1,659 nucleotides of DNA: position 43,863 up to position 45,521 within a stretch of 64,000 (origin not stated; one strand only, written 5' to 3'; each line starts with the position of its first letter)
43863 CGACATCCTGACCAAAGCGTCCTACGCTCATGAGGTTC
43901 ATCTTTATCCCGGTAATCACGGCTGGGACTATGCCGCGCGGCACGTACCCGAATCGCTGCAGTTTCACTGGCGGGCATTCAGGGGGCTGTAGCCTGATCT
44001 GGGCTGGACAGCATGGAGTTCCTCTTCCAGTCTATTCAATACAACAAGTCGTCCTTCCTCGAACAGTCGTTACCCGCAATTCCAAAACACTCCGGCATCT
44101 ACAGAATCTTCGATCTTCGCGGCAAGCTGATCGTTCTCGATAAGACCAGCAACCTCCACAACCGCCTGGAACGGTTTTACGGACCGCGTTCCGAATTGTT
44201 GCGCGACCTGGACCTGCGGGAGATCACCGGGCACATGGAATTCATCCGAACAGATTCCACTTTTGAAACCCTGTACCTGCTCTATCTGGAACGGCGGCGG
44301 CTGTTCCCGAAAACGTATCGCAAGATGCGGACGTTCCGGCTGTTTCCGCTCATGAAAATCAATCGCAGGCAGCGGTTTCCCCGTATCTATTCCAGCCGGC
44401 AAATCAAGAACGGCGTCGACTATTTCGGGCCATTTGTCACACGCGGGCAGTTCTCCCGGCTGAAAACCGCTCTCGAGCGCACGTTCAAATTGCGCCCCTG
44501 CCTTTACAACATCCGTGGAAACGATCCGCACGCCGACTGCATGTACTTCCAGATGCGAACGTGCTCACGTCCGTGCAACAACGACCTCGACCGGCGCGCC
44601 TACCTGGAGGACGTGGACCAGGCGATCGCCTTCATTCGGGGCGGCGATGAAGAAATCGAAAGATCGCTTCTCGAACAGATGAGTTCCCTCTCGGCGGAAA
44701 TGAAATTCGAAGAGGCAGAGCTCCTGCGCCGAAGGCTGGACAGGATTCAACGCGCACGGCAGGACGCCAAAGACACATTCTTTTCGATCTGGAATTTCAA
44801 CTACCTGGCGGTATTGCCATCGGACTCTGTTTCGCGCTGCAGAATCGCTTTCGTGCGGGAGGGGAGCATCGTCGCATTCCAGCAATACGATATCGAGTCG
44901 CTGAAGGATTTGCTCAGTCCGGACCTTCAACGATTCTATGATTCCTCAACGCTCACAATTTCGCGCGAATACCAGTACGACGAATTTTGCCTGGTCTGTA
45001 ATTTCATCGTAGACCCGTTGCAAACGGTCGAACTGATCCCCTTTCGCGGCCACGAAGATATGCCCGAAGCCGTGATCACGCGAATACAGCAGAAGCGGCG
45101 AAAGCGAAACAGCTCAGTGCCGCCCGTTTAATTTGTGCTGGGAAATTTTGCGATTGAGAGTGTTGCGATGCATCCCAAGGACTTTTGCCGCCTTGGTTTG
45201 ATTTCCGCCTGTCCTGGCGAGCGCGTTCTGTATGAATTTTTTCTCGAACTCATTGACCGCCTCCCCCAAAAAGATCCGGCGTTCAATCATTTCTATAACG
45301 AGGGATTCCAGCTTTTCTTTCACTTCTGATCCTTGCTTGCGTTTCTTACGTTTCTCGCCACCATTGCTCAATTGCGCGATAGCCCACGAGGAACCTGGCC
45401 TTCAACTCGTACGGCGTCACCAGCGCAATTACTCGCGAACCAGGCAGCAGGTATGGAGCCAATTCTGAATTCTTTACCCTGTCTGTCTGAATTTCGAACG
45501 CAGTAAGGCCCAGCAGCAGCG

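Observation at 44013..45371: Stand-alone UvrC N-terminal half (GIY-YIG + Cys4 + UVR) with an unrelated C-terminus, next to a Fis-type HTH mini-protein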

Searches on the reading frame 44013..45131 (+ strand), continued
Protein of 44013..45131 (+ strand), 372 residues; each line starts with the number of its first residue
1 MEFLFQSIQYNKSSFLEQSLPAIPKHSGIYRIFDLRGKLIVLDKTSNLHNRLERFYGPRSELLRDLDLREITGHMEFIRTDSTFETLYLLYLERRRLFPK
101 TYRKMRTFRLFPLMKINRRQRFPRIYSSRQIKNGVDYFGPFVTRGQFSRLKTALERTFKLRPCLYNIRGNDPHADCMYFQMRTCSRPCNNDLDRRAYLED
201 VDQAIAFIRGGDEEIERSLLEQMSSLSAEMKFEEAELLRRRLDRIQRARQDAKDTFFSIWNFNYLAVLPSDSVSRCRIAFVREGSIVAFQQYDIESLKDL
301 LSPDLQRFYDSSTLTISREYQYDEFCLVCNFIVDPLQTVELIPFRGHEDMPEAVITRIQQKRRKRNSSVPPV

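Call 75: search_solved_structures(query=A1, max_evalue=10, show_alignments=4)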
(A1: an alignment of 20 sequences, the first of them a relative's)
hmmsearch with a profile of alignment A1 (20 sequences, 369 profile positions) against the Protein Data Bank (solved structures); distinct sequences matched with E-value up to 10: 3.
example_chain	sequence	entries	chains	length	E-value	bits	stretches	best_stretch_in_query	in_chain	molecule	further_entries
1yd6_A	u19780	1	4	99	0.00035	22.8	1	12-94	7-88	UvrC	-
2r25_B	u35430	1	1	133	0.66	12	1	201-321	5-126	Osmosensing histidine protein kinase SLN1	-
1oxb_B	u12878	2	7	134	0.81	11.7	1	203-321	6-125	SLN1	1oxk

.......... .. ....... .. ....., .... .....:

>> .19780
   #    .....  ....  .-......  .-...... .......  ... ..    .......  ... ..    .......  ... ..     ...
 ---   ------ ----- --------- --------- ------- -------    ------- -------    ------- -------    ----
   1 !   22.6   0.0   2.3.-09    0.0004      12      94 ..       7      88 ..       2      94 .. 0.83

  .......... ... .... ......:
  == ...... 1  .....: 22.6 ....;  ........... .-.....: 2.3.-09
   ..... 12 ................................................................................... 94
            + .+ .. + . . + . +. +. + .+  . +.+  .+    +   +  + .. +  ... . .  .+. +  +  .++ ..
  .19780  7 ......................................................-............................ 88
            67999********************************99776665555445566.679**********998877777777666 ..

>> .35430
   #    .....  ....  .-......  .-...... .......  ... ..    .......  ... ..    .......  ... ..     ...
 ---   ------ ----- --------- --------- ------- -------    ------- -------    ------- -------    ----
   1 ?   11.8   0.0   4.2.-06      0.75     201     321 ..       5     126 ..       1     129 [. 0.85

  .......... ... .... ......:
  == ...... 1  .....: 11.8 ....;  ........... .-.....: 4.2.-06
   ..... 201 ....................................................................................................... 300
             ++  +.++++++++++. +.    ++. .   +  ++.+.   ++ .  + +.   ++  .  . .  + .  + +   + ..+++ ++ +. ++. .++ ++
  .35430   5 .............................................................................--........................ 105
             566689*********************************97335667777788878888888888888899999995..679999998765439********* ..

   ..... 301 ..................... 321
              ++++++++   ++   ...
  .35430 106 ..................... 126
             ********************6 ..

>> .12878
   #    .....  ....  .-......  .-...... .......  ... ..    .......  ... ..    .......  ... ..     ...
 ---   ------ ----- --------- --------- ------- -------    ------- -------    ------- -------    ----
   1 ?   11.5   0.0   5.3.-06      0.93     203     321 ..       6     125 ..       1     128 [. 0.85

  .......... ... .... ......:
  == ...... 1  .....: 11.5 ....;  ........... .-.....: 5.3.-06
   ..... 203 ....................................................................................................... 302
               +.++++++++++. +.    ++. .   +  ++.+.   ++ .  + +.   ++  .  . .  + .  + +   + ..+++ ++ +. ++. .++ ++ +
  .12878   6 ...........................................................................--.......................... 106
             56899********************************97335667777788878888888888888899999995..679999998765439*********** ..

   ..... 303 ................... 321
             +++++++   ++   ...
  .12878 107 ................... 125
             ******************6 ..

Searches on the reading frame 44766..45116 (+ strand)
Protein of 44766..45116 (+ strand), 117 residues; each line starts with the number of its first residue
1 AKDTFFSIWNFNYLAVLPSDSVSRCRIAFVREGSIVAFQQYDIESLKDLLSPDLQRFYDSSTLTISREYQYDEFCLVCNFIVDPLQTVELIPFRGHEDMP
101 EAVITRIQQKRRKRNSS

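Call 62: predict_structure(alignment_id=A4)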
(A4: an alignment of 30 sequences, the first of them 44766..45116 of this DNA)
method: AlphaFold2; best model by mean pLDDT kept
length: 117 residues; sequences in the alignment: 30
mean_pLDDT: 85.0   pTM: 0.79
mean pLDDT of the five models: 85.0, 84.6, 83.7, 82.8, 81.9
residues with pLDDT >= 90: 49; 70-90: 55; 50-70: 12; < 50: 1
segments of 3 or more residues with pLDDT < 50: none
pLDDT, mean of each block of 10 residues (from residue 1): 69 90 91 93 91 92 84 91 81 86 85 61
secondary structure, 60 per line:
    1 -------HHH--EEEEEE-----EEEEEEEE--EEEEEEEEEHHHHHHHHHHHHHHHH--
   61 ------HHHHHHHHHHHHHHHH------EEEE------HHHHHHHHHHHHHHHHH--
elements in order: E13-18 E24-31 E34-42 H43-58 H67-82 E89-92 H99-115

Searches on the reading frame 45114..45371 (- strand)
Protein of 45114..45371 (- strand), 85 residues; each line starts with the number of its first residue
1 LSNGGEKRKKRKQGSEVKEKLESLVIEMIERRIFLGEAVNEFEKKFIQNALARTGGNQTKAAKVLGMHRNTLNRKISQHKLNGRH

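Call 3: search_protein_families(library=pfam, proteins=[window:45114-45371:-], max_evalue=1)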
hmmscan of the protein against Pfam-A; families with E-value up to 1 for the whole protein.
window:45114-45371:- (85 aa): 9 families
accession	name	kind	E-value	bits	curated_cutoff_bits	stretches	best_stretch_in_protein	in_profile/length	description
PF02954.25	HTH_8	-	3.1e-16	59.3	22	1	40-78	3-41/42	Bacterial regulatory protein, Fis family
PF13556.12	HTH_30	-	1.6e-05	25.1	27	1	50-77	7-34/59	PucR C-terminal helix-turn-helix domain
PF20432.4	Xre-like-HTH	-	0.0002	22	25.8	1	44-78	12-46/63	Antitoxin Xre-like helix-turn-helix domain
PF06322.17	Phage_NinH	-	0.0019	18.5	29.8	1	44-77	5-38/60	Phage NinH protein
PF18024.7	HTH_50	-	0.0021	18.1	27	1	35-81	4-49/50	Helix-turn-helix domain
PF12728.13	HTH_17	-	0.012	16.3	27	1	61-81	7-27/51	Helix-turn-helix domain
PF13384.12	HTH_23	-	0.035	14.4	24.6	1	51-74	14-36/50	Homeodomain-like domain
PF13551.12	HTH_29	-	0.051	14.1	28.1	1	51-74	7-31/64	Winged helix-turn helix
PF00126.33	HTH_1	-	0.1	13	26.6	1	50-78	9-36/60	Bacterial regulatory helix-turn-helix protein, lysR family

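Call 4: search_protein_families(library=ncbifam, proteins=[window:45114-45371:-], max_evalue=1)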
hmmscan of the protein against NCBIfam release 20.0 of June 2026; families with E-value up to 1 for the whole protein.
window:45114-45371:- (85 aa): 26 families (the best 25 are shown)
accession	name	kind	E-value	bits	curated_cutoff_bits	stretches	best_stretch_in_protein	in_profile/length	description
TIGR01818.1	ntrC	equivalog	3.3e-10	39.4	558.6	1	11-77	393-461/463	nitrogen regulation protein NR(I)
NF002517.0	PRK01905.1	equivalog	2.6e-09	37.5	122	1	40-81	35-76/77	Fis family transcriptional regulator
NF041552.1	TF_PrdR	equivalog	2.1e-08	32.9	795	1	27-79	524-576/577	sigma-54 dependent transcriptional regulator PrdR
NF001659.0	PRK00430.1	equivalog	8.4e-08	32.8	99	1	39-82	55-98/98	DNA-binding transcriptional regulator Fis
NF050807.1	TransRegFlbDCaul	equivalog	9.5e-08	31.3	750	1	22-83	381-442/454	sigma-54-dependent transcriptional regulator FlbD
NF051870.1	NAssimRespRegNtrX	equivalog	7.3e-07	28.4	600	1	32-77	403-448/452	nitrogen assimilation response regulator NtrX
NF008176.1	PRK10923.1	equivalog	2.7e-06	26.2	620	1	33-78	420-465/469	nitrogen regulation protein NR(I)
NF007689.0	PRK10365.1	equivalog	5.6e-06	25.4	760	1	39-77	402-440/441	sigma-54-dependent response regulator transcription factor ZraR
NF008469.0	PRK11361.1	equivalog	2.8e-05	23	714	1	35-80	410-455/461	acetoacetate metabolism transcriptional regulator AtoC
TIGR02974.1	phageshock_pspF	equivalog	3.1e-05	23.3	443.55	1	9-77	266-334/336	phage shock protein operon transcriptional activator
TIGR02915.1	PEP_resp_reg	equivalog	3.5e-05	22.8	502.6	1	31-81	394-444/445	PEP-CTERM-box response regulator transcription factor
NF008485.2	PRK11388.1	equivalog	3.7e-05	22.2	551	1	38-82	594-638/643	dihydroxyacetone kinase operon transcriptional regulator DhaR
NF003451.0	PRK05022.1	equivalog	7.3e-05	21.7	476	1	25-76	456-505/512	nitric oxide reductase transcriptional regulator NorR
NF011953.0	PRK15424.1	equivalog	9.1e-05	21.2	703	1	19-80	476-535/538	propionate catabolism operon regulatory protein PrpR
NF011695.0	PRK15115.1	equivalog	0.00015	20.6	763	1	36-83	393-440/445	two-component system response regulator GlrR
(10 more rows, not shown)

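Call 71: search_protein_families(library=padloc, proteins=[window:45114-45371:-], max_evalue=0.01)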
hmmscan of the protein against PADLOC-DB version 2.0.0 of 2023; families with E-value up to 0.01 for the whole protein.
window:45114-45371:- (85 aa): 2 families
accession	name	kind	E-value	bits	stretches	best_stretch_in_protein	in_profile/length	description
PDLC01995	RtcR_PspF2--CARF_AAA_HTH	-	2.1e-09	35.1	1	22-81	421-480/481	-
PDLC01994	RtcR_PspF1--CARF_AAA_HTH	-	0.0011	16.1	1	30-77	426-466/468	-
